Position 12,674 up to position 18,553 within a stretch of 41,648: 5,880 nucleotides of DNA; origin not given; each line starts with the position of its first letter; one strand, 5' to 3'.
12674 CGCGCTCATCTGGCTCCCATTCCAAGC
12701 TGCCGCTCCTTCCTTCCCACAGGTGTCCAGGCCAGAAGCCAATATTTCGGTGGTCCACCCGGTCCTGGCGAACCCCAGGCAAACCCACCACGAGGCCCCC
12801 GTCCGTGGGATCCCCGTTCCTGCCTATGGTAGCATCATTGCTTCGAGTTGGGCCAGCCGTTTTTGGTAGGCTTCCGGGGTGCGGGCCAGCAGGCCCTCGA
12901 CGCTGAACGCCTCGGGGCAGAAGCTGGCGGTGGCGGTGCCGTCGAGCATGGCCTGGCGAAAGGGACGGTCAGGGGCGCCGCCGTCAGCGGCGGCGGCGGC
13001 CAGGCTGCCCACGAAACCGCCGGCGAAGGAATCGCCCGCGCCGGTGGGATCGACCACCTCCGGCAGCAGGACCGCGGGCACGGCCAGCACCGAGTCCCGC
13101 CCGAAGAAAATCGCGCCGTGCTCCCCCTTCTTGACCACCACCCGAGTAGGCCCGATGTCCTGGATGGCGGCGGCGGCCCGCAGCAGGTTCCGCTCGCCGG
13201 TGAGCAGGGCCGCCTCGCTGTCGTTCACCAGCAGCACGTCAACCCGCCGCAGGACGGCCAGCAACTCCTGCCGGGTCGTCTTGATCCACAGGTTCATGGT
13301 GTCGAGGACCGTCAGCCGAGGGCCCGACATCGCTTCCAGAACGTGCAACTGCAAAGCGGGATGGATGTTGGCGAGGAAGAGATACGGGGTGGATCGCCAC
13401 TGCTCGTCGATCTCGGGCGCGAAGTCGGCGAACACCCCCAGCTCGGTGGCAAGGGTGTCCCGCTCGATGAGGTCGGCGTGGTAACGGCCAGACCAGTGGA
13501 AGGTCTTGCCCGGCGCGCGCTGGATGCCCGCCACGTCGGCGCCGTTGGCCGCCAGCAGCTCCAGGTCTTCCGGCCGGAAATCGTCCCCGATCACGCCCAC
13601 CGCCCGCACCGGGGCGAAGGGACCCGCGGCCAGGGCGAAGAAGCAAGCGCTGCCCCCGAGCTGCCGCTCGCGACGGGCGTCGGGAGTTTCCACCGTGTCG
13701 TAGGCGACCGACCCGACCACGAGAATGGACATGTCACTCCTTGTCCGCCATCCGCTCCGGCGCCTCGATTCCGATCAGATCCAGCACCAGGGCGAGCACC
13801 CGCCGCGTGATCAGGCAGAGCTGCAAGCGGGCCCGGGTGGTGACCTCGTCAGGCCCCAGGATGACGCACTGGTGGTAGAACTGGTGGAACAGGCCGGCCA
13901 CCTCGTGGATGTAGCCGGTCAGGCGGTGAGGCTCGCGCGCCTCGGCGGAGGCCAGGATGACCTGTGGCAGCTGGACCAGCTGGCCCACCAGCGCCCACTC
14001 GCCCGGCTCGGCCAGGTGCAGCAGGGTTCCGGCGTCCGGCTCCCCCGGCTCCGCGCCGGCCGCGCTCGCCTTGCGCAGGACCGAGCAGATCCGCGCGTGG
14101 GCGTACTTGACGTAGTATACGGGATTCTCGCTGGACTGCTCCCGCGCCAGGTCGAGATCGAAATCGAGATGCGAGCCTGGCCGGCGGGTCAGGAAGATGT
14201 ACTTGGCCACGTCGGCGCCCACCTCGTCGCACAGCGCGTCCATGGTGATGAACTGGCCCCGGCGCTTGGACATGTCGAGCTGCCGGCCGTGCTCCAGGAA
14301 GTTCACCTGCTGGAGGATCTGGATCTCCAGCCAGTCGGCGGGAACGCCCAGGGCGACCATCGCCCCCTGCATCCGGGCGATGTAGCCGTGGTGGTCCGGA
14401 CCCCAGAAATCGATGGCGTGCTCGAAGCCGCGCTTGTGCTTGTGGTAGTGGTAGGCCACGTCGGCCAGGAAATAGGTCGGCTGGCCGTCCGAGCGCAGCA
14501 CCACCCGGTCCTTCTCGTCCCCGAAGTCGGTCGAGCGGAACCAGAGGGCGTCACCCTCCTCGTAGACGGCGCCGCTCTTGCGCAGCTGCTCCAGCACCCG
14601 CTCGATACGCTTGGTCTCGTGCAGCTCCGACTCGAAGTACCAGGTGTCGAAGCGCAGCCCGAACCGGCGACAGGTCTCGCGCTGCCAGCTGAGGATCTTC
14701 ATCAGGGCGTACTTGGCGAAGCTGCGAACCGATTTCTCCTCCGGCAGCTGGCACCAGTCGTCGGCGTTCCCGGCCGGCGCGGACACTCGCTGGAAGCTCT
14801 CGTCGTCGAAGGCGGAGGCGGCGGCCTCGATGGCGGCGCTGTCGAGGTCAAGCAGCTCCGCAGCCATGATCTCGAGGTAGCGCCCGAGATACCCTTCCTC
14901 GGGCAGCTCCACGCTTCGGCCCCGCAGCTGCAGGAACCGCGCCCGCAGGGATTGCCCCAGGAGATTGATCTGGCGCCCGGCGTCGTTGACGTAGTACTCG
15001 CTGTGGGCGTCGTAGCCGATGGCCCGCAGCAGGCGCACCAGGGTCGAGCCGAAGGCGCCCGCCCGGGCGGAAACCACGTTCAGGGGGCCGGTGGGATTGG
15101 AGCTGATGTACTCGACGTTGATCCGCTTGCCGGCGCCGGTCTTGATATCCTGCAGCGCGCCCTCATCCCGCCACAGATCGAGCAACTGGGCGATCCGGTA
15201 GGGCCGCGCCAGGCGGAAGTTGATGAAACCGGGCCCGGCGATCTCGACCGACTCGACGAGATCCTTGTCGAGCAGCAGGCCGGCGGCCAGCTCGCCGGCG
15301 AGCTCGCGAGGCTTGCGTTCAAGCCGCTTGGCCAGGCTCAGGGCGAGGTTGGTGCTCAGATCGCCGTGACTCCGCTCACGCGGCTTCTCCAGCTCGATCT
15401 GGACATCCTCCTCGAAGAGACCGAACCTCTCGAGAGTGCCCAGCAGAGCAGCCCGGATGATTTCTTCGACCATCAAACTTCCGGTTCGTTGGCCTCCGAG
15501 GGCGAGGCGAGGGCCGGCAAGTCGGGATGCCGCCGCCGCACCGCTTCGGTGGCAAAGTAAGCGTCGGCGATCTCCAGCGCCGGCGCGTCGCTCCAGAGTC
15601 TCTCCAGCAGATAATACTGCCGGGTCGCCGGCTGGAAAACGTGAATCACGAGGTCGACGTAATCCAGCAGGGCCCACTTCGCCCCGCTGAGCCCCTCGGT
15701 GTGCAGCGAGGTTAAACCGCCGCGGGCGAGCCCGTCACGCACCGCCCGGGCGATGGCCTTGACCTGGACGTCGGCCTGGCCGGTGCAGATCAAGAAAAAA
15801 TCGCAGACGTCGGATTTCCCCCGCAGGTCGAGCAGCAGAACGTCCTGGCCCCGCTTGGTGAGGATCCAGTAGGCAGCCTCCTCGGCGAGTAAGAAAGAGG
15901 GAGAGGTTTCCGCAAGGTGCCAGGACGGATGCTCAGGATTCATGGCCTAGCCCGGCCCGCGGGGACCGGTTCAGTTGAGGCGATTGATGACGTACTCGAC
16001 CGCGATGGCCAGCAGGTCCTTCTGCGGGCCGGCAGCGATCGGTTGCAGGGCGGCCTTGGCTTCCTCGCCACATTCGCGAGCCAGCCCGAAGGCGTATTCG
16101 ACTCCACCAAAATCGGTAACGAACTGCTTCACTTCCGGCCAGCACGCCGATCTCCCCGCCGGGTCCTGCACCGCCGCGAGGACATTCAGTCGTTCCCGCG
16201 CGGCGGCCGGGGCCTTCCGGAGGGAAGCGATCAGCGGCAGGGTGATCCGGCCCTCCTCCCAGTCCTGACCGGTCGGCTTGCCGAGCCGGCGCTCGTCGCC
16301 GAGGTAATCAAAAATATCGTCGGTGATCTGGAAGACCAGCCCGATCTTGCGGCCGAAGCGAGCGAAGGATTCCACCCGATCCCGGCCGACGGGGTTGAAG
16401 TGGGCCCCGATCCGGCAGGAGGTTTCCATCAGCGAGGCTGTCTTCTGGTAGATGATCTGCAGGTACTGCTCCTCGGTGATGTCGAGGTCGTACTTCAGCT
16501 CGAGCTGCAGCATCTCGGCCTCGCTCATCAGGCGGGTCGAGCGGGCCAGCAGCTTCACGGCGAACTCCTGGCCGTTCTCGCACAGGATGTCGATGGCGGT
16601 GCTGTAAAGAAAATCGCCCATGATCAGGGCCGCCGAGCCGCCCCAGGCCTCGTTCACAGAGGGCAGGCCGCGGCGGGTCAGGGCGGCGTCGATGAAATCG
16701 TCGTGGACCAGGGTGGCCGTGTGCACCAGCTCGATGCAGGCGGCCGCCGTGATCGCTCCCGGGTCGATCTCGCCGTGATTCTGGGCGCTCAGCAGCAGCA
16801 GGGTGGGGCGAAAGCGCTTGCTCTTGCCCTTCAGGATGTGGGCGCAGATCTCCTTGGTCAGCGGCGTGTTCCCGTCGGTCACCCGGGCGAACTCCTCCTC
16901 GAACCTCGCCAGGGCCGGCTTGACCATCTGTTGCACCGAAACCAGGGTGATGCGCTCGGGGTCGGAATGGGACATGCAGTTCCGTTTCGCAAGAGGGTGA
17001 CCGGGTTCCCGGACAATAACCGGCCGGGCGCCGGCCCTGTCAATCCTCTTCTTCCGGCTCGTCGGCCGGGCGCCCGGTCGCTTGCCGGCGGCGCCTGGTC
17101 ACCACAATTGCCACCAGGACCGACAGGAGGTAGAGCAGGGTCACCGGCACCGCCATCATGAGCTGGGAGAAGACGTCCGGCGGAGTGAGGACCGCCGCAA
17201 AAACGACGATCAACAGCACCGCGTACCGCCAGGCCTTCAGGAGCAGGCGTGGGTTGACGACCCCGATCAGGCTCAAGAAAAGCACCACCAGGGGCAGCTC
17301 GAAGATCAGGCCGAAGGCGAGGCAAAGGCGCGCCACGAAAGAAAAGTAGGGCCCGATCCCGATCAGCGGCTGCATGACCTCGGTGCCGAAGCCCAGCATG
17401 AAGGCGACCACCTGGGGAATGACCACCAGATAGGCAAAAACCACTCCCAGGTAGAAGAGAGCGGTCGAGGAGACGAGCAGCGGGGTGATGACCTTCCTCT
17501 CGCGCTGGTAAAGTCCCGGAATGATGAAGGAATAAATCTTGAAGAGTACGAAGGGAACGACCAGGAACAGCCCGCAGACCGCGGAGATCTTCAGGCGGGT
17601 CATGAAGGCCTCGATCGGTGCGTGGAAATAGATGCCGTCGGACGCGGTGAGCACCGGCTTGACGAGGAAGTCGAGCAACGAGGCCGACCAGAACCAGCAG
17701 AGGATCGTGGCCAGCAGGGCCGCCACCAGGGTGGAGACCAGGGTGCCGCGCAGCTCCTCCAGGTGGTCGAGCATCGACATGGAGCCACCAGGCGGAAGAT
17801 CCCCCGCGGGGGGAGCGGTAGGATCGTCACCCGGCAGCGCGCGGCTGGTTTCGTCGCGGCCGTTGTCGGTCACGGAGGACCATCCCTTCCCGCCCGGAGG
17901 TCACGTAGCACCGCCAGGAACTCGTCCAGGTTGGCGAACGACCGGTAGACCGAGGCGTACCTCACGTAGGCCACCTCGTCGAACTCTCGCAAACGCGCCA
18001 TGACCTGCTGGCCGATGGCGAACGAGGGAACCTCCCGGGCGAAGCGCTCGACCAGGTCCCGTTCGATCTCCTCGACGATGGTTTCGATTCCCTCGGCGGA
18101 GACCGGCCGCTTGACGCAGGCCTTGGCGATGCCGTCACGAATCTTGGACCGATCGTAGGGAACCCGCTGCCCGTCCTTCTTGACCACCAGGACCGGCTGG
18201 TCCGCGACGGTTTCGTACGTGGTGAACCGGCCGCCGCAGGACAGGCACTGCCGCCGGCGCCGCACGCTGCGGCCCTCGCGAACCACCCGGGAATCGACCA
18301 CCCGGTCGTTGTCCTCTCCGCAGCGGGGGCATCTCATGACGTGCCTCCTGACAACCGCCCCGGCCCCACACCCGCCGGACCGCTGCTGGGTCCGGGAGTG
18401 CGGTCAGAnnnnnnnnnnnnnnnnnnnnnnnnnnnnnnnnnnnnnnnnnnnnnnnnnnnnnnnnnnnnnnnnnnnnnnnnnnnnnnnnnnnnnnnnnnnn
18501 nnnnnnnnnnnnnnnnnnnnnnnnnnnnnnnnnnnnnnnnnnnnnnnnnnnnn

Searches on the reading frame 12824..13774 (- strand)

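Call 63: search_protein_families(library=pfam, proteins=[window:12824-13774:-], max_evalue=0.001)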
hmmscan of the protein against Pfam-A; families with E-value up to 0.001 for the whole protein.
window:12824-13774:- (316 aa): 1 family
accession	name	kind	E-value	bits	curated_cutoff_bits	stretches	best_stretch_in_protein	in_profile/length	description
PF00294.29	PfkB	-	8.9e-25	88.1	25.8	1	162-286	171-289/302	pfkB family carbohydrate kinase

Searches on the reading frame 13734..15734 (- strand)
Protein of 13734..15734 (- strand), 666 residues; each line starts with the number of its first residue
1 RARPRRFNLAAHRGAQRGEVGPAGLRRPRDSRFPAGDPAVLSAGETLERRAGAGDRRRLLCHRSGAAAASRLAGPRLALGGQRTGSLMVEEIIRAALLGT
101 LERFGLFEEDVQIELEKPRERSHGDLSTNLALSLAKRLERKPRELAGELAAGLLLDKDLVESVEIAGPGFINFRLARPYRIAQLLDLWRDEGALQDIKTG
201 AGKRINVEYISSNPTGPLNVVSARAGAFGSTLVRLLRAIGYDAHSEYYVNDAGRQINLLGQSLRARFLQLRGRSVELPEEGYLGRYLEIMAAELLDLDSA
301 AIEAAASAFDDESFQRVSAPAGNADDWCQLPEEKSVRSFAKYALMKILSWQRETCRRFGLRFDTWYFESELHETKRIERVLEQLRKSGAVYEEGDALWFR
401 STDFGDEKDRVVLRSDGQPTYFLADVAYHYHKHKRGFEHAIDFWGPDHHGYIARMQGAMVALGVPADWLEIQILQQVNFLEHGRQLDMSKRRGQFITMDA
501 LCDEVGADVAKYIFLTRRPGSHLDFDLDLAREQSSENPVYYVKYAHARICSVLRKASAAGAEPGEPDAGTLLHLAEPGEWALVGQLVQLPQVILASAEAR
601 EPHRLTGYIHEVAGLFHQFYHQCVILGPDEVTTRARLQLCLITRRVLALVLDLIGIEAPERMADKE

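Call 63: search_protein_families(library=pfam, proteins=[window:13734-15734:-], max_evalue=0.001)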
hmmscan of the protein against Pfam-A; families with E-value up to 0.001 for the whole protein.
window:13734-15734:- (666 aa): 3 families
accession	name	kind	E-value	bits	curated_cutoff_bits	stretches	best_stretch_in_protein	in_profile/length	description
PF05746.21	DALR_1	-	1.1e-32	112.9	22.3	1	542-662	1-117/117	DALR anticodon binding domain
PF03485.21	Arg_tRNA_synt_N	-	8.8e-22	78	21.5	1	93-175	3-85/85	Arginyl tRNA synthetase N terminal domain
PF00750.26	tRNA-synt_1d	-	1.6e-10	40.9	23.3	1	195-504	12-297/349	tRNA synthetases class I (R), catalytic domain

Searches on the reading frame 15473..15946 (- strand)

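Call 64: search_protein_families(library=pfam, proteins=[window:15473-15946:-], max_evalue=0.001)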
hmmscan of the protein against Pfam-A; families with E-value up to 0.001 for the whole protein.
window:15473-15946:- (157 aa): 1 family
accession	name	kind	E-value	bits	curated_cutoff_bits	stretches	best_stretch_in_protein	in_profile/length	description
PF02410.21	RsfS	-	3.8e-27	94.8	21.6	1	24-118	3-98/98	Ribosomal silencing factor during starvation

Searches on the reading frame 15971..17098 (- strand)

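Call 64: search_protein_families(library=pfam, proteins=[window:15971-17098:-], max_evalue=0.001)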
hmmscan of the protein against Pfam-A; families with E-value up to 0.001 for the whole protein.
window:15971-17098:- (375 aa): 1 family
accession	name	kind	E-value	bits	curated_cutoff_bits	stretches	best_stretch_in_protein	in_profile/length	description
PF00348.22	polyprenyl_synt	-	1.2e-61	208.6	27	1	80-312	3-237/251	Polyprenyl synthetase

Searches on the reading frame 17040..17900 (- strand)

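Call 64: search_protein_families(library=pfam, proteins=[window:17040-17900:-], max_evalue=0.001)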
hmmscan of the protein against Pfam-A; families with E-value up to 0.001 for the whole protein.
window:17040-17900:- (286 aa): 1 family
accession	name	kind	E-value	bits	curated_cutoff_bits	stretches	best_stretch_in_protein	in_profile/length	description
PF00902.23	TatC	-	6.6e-66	222.5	25.1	1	45-252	1-208/208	Sec-independent protein translocase protein (TatC)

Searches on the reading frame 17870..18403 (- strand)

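Call 64: search_protein_families(library=pfam, proteins=[window:17870-18403:-], max_evalue=0.001)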
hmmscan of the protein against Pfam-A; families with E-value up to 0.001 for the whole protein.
window:17870-18403:- (177 aa): 2 families
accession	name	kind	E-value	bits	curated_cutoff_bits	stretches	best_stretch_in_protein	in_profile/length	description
PF03477.21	ATP-cone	-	9.5e-21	74.6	25.8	1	72-156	2-85/88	ATP cone domain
PF22811.2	Zn_ribbon_NrdR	-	4.8e-19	68.5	27.2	1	23-64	1-42/42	Transcriptional repressor NrdR-like, N-terminal domain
